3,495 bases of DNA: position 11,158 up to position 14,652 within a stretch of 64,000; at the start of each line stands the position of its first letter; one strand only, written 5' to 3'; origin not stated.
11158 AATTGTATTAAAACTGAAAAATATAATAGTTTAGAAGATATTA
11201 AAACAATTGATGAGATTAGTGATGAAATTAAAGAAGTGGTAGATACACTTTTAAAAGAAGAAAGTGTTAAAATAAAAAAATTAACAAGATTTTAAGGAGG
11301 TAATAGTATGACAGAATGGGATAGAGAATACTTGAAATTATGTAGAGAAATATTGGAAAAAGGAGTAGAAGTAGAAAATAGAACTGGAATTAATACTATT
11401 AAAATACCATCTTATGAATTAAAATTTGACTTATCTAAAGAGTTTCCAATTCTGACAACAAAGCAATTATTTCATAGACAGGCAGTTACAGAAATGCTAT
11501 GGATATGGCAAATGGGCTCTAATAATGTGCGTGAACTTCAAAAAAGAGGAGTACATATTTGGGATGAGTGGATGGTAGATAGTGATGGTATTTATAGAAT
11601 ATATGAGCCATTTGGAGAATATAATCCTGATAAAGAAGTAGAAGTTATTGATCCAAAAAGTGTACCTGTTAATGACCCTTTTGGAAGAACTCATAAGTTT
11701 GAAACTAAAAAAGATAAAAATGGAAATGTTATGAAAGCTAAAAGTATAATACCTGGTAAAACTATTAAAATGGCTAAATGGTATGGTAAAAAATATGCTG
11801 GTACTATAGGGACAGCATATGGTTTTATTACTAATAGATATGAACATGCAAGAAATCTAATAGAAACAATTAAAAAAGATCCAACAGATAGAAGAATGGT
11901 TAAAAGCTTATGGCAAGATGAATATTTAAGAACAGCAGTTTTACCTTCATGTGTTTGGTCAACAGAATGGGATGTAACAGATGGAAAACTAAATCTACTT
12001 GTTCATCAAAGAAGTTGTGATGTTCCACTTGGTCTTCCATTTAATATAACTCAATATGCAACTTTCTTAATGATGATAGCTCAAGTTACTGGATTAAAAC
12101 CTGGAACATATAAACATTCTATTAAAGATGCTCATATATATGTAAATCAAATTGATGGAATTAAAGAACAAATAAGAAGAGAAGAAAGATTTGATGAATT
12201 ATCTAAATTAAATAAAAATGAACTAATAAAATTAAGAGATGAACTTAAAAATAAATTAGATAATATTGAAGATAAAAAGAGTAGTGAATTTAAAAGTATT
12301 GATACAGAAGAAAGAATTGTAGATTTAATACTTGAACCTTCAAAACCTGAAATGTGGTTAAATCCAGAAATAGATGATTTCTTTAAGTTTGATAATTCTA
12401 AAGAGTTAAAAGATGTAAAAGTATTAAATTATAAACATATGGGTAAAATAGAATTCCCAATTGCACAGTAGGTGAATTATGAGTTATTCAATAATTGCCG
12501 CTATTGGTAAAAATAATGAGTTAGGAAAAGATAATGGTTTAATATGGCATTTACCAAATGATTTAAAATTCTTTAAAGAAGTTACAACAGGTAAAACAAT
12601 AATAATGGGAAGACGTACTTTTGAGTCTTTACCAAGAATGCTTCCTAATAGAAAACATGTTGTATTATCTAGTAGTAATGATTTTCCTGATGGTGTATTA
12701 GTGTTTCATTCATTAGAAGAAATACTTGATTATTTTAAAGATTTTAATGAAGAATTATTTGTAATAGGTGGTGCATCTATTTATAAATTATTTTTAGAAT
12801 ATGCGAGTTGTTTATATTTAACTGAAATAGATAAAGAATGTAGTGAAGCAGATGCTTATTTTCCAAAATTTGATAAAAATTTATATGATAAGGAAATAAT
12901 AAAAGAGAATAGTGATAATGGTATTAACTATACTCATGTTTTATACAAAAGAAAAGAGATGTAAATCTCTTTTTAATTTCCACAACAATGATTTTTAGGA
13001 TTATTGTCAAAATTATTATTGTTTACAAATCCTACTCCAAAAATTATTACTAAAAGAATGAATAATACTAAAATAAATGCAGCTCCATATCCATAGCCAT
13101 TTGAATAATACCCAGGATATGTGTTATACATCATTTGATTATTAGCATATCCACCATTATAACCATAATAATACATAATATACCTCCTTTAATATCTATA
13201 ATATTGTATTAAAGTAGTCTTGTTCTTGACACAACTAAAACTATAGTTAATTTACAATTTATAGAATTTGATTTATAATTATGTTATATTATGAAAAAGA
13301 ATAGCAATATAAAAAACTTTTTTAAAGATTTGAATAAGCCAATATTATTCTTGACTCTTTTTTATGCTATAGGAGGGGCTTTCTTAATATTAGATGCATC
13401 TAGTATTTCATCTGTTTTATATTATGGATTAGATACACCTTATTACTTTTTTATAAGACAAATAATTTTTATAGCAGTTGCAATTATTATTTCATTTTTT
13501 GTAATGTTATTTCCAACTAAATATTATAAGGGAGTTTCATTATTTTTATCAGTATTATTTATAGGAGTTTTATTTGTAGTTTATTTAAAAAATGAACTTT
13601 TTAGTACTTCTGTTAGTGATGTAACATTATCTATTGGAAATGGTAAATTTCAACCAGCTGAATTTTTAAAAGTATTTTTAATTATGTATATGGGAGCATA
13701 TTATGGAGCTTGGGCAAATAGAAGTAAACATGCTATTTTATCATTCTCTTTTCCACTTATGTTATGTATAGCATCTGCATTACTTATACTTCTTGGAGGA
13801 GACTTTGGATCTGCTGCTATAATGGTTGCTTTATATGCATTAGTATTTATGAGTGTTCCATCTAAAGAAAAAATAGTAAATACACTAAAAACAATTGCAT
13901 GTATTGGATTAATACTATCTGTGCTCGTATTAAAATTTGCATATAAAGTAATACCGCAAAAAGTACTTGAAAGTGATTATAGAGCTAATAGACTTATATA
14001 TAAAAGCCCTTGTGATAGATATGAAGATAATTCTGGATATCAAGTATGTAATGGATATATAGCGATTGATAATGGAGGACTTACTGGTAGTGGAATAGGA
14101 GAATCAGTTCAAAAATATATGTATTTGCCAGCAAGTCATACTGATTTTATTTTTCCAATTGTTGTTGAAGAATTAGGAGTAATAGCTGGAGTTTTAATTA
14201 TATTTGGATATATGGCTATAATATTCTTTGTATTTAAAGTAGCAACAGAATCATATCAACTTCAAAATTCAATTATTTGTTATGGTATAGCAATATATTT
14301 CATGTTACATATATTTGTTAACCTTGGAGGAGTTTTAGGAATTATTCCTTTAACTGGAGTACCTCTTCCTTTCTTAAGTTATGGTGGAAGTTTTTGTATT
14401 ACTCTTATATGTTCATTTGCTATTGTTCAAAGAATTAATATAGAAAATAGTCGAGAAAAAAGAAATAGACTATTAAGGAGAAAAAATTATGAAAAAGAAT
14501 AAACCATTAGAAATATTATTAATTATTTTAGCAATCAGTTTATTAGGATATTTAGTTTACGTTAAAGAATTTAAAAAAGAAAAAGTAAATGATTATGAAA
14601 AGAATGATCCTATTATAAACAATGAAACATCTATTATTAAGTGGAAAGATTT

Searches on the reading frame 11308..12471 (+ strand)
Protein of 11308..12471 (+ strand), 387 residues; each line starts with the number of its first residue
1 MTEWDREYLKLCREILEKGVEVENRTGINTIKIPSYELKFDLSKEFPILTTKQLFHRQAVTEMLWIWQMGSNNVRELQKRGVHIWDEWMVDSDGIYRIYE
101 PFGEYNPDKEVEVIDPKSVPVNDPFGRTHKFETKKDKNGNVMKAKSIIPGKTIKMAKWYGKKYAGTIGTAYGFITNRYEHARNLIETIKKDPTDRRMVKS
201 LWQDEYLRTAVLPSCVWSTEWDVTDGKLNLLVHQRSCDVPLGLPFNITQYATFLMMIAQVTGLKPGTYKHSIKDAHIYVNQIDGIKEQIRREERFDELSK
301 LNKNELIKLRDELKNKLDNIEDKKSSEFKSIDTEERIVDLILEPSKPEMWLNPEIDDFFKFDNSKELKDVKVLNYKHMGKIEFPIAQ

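Call 17: search_protein_families(library=pfam, proteins=[window:11308-12471:+], max_evalue=0.00001)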
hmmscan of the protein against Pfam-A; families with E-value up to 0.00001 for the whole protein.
window:11308-12471:+ (387 aa): 1 family
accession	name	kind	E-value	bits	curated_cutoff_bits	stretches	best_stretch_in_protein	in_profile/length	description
PF00303.24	Thymidylat_synt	-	3.7e-78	262.8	24.3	1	7-304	2-235/266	Thymidylate synthase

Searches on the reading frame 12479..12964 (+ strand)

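Call 26: search_protein_families(library=pfam, proteins=[window:12479-12964:+], max_evalue=1)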
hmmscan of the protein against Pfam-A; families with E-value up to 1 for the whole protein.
window:12479-12964:+ (161 aa): 3 families
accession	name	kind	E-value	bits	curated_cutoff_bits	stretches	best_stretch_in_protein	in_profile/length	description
PF00186.24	DHFR_1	-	1.2e-51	175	25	1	4-158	3-159/159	Dihydrofolate reductase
PF02020.24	W2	-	0.086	13.4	30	1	110-144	4-39/79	eIF4-gamma/eIF5/eIF2-epsilon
PF08130.16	Antimicrobial18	-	0.91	10.1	25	1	132-147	4-19/60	Type A lantibiotic family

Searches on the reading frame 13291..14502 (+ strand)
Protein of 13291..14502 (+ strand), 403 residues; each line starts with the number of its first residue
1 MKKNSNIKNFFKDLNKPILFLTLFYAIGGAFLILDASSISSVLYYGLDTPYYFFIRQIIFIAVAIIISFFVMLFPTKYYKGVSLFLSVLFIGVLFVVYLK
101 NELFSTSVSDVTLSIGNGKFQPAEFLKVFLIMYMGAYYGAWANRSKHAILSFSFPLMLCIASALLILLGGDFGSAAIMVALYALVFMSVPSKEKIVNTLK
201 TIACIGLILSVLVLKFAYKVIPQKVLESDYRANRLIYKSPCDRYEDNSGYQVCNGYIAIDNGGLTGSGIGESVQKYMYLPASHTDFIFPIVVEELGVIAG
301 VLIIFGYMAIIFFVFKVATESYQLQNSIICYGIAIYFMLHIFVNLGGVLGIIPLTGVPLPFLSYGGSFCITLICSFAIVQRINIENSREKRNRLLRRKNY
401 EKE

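Call 26: search_protein_families(library=pfam, proteins=[window:13291-14502:+], max_evalue=1)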
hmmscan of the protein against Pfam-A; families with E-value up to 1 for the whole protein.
window:13291-14502:+ (403 aa): 2 families
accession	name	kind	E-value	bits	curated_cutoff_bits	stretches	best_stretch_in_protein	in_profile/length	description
PF01098.24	FTSW_RODA_SPOVE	-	6.1e-66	223.3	26.4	1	21-386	7-354/356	Cell cycle protein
PF10794.15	DUF2606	-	0.0059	16.8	25.4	1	77-131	13-68/134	Protein of unknown function (DUF2606)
